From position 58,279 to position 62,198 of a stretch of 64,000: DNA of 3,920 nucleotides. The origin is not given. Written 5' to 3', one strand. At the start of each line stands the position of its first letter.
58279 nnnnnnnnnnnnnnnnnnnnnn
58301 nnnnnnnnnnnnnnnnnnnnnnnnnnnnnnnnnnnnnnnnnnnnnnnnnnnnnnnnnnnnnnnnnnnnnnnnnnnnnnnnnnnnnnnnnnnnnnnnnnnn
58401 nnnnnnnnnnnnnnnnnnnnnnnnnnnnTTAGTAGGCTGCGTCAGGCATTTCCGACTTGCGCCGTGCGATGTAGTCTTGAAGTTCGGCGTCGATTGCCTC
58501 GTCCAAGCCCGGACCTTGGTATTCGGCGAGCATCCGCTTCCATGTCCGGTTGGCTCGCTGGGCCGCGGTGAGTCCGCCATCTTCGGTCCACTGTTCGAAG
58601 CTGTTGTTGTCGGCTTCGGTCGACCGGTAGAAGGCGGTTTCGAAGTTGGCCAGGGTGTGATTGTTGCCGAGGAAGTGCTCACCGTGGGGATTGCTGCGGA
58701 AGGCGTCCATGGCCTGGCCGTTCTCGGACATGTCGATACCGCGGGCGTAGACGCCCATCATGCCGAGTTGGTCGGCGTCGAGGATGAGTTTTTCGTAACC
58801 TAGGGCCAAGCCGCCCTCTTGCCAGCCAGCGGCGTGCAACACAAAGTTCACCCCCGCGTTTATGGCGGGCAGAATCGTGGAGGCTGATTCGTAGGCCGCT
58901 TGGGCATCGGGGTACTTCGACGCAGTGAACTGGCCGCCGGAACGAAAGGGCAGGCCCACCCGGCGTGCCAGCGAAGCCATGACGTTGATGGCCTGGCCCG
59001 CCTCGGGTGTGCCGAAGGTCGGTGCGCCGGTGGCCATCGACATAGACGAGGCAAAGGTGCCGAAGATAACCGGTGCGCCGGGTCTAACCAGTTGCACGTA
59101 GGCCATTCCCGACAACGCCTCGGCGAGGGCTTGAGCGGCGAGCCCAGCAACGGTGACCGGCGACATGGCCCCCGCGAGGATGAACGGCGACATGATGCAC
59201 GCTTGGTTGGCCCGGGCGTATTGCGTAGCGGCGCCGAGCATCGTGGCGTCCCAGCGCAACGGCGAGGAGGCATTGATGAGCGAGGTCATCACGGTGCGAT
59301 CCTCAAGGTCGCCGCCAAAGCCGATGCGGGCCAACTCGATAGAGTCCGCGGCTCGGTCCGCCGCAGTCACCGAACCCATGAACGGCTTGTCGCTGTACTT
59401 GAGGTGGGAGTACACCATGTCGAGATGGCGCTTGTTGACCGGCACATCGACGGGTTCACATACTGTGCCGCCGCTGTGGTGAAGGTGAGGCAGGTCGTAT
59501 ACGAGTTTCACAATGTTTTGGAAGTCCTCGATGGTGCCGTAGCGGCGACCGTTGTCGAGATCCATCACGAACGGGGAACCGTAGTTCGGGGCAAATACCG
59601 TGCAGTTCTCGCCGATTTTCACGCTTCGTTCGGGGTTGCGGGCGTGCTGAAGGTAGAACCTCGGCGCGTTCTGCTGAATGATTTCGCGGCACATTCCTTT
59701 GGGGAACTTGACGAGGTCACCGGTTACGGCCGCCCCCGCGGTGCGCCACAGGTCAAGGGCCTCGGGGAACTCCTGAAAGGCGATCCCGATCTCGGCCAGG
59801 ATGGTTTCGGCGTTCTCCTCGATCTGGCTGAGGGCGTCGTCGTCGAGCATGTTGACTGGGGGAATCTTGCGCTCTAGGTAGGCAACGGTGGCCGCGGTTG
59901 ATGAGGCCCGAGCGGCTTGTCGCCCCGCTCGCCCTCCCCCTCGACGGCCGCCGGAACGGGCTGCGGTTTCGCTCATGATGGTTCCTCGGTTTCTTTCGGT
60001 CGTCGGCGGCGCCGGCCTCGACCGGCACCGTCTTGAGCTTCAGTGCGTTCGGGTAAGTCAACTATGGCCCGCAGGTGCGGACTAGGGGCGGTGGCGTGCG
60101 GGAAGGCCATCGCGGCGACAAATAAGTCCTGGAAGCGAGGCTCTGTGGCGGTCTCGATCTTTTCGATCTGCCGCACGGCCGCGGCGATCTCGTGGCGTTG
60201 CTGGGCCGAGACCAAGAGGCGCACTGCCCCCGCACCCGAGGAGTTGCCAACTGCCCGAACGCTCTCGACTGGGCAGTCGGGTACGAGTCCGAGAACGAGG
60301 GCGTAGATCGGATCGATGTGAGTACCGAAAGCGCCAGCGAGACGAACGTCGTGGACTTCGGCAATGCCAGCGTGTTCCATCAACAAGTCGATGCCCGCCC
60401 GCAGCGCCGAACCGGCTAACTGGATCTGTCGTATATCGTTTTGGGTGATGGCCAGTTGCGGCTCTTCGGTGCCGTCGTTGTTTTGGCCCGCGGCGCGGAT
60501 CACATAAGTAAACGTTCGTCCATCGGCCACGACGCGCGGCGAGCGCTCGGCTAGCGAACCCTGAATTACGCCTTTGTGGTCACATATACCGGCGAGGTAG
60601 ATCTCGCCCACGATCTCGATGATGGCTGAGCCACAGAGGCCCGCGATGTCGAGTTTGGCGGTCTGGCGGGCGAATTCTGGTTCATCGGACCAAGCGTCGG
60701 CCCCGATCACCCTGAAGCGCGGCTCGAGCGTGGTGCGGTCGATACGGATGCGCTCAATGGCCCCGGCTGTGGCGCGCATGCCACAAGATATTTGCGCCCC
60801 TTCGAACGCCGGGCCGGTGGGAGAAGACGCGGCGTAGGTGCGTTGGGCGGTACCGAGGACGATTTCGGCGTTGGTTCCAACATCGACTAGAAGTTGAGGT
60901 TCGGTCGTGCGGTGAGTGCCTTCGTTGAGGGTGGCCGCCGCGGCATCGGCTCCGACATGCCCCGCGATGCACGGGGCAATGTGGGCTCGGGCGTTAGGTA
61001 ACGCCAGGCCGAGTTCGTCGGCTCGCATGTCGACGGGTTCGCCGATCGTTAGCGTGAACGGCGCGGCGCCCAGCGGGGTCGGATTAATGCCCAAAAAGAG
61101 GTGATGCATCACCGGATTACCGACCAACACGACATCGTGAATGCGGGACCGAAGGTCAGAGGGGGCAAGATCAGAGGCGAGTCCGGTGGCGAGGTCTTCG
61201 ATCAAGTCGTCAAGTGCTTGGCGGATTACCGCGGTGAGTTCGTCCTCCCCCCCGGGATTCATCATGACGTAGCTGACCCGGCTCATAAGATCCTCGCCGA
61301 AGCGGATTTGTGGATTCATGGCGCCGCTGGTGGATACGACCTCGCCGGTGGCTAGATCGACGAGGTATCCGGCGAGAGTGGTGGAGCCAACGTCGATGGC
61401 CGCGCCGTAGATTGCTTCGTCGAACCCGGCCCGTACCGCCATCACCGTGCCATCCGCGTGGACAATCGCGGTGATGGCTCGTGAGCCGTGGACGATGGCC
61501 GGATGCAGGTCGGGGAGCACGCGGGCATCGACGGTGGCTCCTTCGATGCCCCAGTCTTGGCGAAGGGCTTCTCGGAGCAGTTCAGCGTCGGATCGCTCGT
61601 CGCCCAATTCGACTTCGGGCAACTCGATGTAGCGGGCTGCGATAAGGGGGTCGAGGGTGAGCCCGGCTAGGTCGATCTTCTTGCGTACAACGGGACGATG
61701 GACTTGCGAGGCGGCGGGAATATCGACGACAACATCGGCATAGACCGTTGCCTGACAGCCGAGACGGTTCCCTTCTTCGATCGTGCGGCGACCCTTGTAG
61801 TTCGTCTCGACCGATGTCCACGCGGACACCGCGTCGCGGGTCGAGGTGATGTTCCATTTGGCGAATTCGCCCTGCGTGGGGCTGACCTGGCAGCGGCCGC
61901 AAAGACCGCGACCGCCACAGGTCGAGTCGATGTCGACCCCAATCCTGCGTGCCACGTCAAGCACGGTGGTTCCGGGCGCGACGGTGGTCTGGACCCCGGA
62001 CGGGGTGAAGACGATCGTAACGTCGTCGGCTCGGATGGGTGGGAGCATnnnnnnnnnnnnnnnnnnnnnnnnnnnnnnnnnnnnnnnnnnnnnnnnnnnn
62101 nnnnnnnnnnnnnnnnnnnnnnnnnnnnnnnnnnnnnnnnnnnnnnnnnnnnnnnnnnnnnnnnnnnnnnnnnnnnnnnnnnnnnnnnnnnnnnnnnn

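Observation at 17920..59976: Three paralogous non-pyrrolysine MttB-family genes, each wired to a different regulator and downstream chemistry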

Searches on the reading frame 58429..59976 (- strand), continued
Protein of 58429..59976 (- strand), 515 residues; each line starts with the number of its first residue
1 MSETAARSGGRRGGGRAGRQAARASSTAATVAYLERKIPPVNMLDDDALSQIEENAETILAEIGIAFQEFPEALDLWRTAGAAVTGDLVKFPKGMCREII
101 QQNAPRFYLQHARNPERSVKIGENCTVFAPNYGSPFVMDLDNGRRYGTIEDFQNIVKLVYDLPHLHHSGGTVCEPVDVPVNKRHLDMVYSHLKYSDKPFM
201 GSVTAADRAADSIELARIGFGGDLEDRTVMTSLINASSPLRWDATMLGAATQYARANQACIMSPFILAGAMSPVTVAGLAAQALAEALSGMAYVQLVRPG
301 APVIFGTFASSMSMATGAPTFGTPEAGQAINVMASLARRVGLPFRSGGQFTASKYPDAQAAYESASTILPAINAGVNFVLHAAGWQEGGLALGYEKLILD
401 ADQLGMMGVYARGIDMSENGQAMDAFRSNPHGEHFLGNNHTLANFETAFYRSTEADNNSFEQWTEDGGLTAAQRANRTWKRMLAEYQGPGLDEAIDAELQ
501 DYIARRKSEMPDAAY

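Call 58: find_encoding_contigs(protein=P0153, flank=9000, max_places=2)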
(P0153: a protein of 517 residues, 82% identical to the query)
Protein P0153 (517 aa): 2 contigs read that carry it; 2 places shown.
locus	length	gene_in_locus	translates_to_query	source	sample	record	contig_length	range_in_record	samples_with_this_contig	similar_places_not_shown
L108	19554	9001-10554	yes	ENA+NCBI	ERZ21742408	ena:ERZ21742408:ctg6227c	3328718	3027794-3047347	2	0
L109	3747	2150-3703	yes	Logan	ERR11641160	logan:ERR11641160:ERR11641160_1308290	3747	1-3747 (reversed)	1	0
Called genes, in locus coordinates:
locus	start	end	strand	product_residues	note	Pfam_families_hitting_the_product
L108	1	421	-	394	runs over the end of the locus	PF06224:AlkZ-like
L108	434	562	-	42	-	-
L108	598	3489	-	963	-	PF00133:tRNA-synt_1, PF09334:tRNA-synt_1g, PF13603:tRNA-synt_1_2, PF08264:Anticodon_1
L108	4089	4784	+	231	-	PF02607:B12-binding_2, PF02310:B12-binding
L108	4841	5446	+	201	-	PF07796:DUF1638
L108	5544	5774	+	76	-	PF13769:Virulence_fact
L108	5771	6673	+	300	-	PF00809:Pterin_bind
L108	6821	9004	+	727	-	PF17650:RACo_linker, PF17651:Raco_middle, PF14574:RACo_C_ter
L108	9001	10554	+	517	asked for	PF06253:MTTB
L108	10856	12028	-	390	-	PF02771:Acyl-CoA_dh_N, PF02770:Acyl-CoA_dh_M, PF00441:Acyl-CoA_dh_1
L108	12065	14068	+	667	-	PF00501:AMP-binding, PF13193:AMP-binding_C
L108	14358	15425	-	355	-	PF03193:RsgA_GTPase, PF00005:ABC_tran (weak), PF01926:MMR_HSR1 (weak)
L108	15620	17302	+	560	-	PF00174:Oxidored_molyb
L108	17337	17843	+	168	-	PF00156:Pribosyltran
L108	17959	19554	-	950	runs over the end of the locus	PF02653:BPD_transp_2, PF00005:ABC_tran, PF12399:BCA_ABC_TP_C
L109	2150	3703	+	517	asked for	PF06253:MTTB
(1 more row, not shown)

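Call 59: find_encoding_contigs(protein=P0221, flank=9000, max_places=2)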
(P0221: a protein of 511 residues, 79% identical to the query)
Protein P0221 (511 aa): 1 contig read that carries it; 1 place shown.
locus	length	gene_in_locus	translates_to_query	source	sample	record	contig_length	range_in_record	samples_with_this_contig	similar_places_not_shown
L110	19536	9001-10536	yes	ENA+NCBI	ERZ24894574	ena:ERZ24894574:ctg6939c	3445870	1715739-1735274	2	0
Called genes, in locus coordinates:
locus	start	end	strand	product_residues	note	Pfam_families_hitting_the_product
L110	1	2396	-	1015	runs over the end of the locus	PF00133:tRNA-synt_1, PF09334:tRNA-synt_1g, PF13603:tRNA-synt_1_2, PF08264:Anticodon_1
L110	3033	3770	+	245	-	PF02607:B12-binding_2, PF02310:B12-binding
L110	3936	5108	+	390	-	PF07796:DUF1638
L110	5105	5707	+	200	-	PF13769:Virulence_fact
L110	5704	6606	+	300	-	PF00809:Pterin_bind, PF03599:CdhD (weak)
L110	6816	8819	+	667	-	PF17650:RACo_linker, PF17651:Raco_middle, PF14574:RACo_C_ter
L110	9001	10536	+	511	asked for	PF06253:MTTB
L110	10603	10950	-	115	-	-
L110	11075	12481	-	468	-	PF07690:MFS_1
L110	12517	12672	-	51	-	-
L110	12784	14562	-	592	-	PF00732:GMC_oxred_N, PF05199:GMC_oxred_C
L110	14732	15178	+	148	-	PF04828:GFA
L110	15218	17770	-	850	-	PF01266:DAO, PF16350:FAO_M, PF01571:GCV_T, PF08669:GCV_T_C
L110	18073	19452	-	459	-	PF06253:MTTB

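Call 75: search_dna_similar(query=window:58429-59976:-, collection=plasmids, mode=protein, max_rows=12, max_evalue=1e-100)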
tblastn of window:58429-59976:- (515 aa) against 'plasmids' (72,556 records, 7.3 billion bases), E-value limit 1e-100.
Records with a match: 56; places in all: 65; records where one place covers at least 80% of the query: 56.
Best place of each record, by identity: 60-80% 7; <60% 49.
By first word of the organism name: Leisingera 16; Sinorhizobium 12; Mesorhizobium 6; Paracoccus 4; Rhizobium 4; Phyllobacterium 2; Aminobacter 2; Azoarcus 1; Shinella 1; Rhodobacter 1; and 7 more.
By predicted mobility (MOB-suite, as given by PLSDB): non-mobilizable 40; conjugative 13; mobilizable 3.
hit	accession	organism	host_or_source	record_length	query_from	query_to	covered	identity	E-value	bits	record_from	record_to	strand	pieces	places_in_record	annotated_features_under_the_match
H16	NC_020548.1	Azoarcus sp. KH32C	-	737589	31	513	94%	64.4%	0e+0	626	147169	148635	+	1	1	trimethylamine methyltransferase family protein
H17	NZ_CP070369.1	Paracoccus methylovorus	whole organism,grassland soil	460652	31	513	94%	61.0%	0e+0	588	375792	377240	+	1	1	trimethylamine methyltransferase family protein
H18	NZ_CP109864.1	Paracoccus aminovorans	bacteria,human fecal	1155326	31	513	94%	61.0%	0e+0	583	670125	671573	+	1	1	record has no annotation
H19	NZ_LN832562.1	Paracoccus aminovorans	-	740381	31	513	94%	61.0%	0e+0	583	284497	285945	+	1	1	trimethylamine methyltransferase family protein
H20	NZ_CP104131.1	Sinorhizobium sp. K101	Phaseolus vulgaris,cell ...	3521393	33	513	93%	60.2%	0e+0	575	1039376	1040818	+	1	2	none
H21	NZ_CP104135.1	Sinorhizobium sp. C101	Phaseolus vulgaris,cell ...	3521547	33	513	93%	60.2%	0e+0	575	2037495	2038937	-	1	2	none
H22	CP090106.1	Sinorhizobium meliloti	Medicago,Cell culture,Plant nodule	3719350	33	513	93%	59.8%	0e+0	572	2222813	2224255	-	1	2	trimethylamine methyltransferase family protein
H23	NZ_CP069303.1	Shinella sp. PSBB067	monoisolate,Minnesota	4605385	33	513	93%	59.5%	4e-178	562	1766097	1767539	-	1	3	none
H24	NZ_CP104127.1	Sinorhizobium sp. M103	Phaseolus vulgaris,cell ...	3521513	33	507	92%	60.1%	1e-179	567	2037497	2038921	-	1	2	none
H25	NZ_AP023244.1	Mesorhizobium sp. 113-3-3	Lotus japonicus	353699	31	515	94%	56.6%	4e-170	539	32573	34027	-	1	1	trimethylamine methyltransferase family protein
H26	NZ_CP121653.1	Rhizobium sp. CB3171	Calliandra calothyrsus,cell culture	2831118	31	515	94%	55.9%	3e-167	531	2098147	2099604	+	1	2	record has no annotation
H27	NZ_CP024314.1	Rhizobium sp. NXC24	Phaseolus vulgaris,cell culture,plant ...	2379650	31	515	94%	55.9%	8e-167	530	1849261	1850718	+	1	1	record has no annotation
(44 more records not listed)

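Call 76: get_annotated_region(hit=H22, flank=12000)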
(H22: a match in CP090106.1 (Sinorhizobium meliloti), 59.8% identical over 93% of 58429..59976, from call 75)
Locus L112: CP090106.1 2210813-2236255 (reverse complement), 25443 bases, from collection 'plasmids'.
description: Sinorhizobium meliloti strain Ak57 plasmid pSymB, complete sequence
organism: Sinorhizobium meliloti (NCBI taxid 382)
taxonomy: Bacteria; Pseudomonadota; Alphaproteobacteria; Hyphomicrobiales; Rhizobiaceae; Sinorhizobium; Sinorhizobium meliloti
host: -; source: Medicago,Cell culture,Plant nodule; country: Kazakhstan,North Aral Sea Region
typing (MOB-suite, as given by PLSDB): non-mobilizable
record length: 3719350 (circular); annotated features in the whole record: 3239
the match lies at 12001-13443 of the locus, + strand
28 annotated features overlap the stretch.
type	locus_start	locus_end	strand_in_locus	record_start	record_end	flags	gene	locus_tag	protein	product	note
CDS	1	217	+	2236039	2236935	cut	-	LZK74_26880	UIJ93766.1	LysR substrate-binding domain-containing protein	-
CDS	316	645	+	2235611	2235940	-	-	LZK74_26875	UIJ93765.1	metalloregulator ArsR/SmtB family transcription factor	-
CDS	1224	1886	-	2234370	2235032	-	-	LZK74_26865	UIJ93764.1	chloramphenicol phosphotransferase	-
CDS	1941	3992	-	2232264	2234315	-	-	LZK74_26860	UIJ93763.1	ASKHA domain-containing protein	-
CDS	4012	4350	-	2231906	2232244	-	-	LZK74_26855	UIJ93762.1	hypothetical protein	-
CDS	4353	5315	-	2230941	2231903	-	-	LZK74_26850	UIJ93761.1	methyltetrahydrofolate cobalamin methyltransferase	-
CDS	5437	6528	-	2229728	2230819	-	-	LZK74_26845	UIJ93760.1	methylenetetrahydrofolate reductase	-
CDS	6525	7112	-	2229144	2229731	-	-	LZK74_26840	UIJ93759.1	methylenetetrahydrofolate reductase C-terminal domain-containing protein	-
CDS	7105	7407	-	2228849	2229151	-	-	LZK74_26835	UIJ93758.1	virulence factor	-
CDS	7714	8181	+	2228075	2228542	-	-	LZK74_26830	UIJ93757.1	BA14K family protein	-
CDS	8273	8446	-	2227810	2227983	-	-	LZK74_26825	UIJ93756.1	hypothetical protein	-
CDS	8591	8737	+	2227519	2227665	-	-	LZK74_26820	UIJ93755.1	entericidin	-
CDS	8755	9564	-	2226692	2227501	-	-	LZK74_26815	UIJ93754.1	formyl transferase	-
CDS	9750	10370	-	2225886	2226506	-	-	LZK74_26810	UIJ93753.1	DUF1638 domain-containing protein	-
CDS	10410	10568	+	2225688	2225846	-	-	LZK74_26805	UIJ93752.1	entericidin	-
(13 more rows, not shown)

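Call 77: get_annotated_region(hit=H17, flank=10000)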
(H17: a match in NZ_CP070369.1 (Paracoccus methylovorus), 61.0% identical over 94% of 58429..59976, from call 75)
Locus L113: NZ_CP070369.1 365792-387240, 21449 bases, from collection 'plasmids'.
description: Paracoccus methylovorus strain H4-D09 plasmid p1, complete sequence
organism: Paracoccus methylovorus (NCBI taxid 2812658)
taxonomy: Bacteria; Pseudomonadota; Alphaproteobacteria; Rhodobacterales; Paracoccaceae; Paracoccus; Paracoccus methylovorus
host: -; source: whole organism,grassland soil; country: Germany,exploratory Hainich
typing (MOB-suite, as given by PLSDB): non-mobilizable; replicon rep_cluster_560
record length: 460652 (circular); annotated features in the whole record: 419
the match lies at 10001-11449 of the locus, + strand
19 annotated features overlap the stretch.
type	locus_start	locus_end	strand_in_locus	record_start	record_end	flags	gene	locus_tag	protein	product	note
CDS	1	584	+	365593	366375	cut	-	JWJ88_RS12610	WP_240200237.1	ABC transporter permease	-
CDS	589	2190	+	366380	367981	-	-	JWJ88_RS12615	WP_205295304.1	ABC transporter ATP-binding protein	-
CDS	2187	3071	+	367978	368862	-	-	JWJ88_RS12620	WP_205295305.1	alpha/beta hydrolase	-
CDS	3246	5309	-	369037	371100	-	-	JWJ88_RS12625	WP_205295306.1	ASKHA domain-containing protein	-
CDS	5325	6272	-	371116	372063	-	-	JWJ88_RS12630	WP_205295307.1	methyltetrahydrofolate cobalamin methyltransferase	-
CDS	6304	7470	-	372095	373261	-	-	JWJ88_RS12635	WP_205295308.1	methylenetetrahydrofolate reductase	-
CDS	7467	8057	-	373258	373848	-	-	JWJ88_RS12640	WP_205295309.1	methylenetetrahydrofolate reductase C-terminal domain-containing protein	-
CDS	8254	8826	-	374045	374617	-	-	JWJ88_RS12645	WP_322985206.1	DUF1638 domain-containing protein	-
CDS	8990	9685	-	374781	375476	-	-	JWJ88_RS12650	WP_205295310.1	B12-binding domain-containing protein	-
CDS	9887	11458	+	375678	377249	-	-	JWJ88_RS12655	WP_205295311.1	trimethylamine methyltransferase family protein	-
CDS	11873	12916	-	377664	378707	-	-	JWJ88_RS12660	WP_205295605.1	GlxA family transcriptional regulator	-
CDS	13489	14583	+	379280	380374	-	-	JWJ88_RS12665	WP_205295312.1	IS630 family transposase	-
CDS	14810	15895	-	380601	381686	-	-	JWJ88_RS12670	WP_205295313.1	ABC transporter ATP-binding protein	-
CDS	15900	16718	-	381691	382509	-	-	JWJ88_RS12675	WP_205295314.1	ABC transporter permease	GO:0055085 - transmembrane transport [Evidence IEA]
CDS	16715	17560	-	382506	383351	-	-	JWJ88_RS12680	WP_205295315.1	ABC transporter permease subunit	GO:0055085 - transmembrane transport [Evidence IEA]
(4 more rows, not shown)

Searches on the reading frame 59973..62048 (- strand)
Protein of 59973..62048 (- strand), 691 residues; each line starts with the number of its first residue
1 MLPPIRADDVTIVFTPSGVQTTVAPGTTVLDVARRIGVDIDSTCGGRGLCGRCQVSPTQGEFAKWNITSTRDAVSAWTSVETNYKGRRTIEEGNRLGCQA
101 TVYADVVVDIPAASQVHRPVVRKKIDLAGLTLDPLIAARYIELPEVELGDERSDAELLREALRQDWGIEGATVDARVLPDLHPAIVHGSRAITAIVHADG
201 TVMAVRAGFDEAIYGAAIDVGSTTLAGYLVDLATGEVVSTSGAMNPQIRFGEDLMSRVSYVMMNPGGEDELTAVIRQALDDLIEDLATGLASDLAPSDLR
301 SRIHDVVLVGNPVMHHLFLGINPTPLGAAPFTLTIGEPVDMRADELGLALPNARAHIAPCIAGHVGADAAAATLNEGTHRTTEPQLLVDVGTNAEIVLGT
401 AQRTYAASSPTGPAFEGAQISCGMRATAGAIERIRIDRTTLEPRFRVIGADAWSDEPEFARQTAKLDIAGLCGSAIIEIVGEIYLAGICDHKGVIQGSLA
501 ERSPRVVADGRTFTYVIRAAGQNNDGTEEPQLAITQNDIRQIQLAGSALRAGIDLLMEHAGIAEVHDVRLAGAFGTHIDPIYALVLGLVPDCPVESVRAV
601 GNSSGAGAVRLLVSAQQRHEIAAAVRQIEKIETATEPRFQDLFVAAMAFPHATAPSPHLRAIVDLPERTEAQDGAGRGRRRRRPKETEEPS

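Call 11: search_protein_families(library=pfam, proteins=[window:59973-62048:-])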
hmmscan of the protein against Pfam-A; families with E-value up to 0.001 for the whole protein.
window:59973-62048:- (691 aa): 4 families
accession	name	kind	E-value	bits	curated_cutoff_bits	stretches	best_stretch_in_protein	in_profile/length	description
PF14574.11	RACo_C_ter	-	1e-81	274.3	27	1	384-656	2-257/261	C-terminal domain of RACo the ASKHA domain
PF17651.6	Raco_middle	-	8.1e-43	146.3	26.8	1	214-380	1-162/163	RACo middle region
PF17650.6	RACo_linker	-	2.1e-14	53.5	26.2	1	129-211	5-85/86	RACo linker region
PF00111.32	Fer2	-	3.8e-07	30.4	21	1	16-65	5-53/77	2Fe-2S iron-sulfur cluster binding domain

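Call 38: search_protein_families(library=ncbifam, proteins=[window:59973-62048:-], max_evalue=1e-10)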
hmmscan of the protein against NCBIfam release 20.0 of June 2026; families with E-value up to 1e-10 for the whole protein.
window:59973-62048:- (691 aa): 2 families
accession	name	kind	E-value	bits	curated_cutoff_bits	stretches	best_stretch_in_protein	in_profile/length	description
NF040756.1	corr_regen_AcsV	exception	3.8e-105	352.6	800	1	12-653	2-627/632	corrinoid activation/regeneration protein AcsV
TIGR04270.1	Rama_corrin_act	subfamily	1.8e-33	115.7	500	1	214-656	1-423/534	methylamine methyltransferase corrinoid protein reductive activase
